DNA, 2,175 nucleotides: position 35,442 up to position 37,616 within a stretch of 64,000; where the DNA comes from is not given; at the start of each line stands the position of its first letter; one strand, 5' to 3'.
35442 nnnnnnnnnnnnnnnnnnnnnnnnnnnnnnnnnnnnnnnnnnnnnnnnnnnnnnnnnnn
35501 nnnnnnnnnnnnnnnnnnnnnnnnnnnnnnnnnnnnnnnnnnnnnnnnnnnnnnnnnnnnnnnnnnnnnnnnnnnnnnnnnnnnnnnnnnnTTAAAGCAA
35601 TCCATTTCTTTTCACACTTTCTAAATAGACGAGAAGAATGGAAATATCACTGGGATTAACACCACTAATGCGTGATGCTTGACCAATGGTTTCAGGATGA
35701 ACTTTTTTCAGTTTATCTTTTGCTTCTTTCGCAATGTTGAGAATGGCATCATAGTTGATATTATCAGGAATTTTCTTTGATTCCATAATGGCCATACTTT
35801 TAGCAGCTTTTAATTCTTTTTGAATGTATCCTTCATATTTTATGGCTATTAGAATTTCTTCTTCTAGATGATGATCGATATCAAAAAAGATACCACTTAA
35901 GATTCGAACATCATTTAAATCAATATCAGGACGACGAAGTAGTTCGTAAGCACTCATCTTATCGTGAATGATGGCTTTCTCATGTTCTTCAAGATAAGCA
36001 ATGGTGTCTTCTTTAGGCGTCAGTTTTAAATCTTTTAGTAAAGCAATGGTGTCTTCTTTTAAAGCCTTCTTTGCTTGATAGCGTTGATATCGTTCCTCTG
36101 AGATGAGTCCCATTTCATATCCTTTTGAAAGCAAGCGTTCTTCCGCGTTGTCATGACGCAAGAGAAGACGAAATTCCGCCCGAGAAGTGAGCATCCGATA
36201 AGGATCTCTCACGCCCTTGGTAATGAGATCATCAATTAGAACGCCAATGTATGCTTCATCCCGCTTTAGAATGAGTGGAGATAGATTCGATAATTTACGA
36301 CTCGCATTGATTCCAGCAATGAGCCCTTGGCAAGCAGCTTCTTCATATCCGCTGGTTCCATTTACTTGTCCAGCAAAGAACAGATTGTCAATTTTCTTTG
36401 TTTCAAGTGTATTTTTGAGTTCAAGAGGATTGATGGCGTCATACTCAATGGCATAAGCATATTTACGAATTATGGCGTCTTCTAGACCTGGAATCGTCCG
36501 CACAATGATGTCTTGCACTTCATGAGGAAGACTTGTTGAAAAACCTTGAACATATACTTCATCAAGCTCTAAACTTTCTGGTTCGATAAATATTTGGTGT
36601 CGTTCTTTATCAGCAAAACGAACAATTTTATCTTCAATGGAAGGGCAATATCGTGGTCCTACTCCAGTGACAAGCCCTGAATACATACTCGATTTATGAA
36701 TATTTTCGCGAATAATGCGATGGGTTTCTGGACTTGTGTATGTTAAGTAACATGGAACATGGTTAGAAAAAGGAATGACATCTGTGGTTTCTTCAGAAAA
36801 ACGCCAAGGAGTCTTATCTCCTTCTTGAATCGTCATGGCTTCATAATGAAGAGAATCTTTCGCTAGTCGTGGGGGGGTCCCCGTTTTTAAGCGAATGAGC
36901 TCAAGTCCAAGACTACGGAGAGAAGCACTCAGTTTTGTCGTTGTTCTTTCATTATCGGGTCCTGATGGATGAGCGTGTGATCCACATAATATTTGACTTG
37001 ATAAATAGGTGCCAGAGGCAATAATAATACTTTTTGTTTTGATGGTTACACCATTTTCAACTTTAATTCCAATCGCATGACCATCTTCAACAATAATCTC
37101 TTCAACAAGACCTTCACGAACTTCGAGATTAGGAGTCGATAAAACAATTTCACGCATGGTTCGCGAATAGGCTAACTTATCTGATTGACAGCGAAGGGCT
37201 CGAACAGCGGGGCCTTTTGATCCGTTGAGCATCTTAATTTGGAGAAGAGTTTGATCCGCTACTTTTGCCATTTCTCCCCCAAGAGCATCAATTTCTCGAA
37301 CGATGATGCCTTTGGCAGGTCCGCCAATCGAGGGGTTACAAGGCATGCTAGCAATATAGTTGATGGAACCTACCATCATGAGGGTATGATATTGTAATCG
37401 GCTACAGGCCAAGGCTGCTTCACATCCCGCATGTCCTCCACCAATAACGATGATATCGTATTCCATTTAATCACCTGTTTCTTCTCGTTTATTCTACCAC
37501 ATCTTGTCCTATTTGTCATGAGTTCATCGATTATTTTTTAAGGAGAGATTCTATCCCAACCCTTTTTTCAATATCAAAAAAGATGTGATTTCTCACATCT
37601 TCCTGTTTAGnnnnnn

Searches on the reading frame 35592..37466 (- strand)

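Call 72: search_protein_families(library=pfam, proteins=[window:35592-37466:-], max_evalue=0.00001)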
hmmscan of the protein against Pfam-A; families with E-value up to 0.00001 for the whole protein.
window:35592-37466:- (624 aa): 3 families
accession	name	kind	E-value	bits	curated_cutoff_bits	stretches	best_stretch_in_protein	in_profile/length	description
PF01134.28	GIDA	-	8.4e-159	529.2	22.1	1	4-394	1-389/391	Glucose inhibited division protein A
PF13932.14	SAM_GIDA_C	-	7.9e-24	83.7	27.1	1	558-612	3-57/57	tRNA modifying enzyme MnmG/GidA C-terminal helical bundle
PF21680.2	GIDA_C_1st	-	4.8e-20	72.6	24.7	1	457-551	1-95/96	tRNA modifying enzyme MnmG/GidA C-terminal helical domain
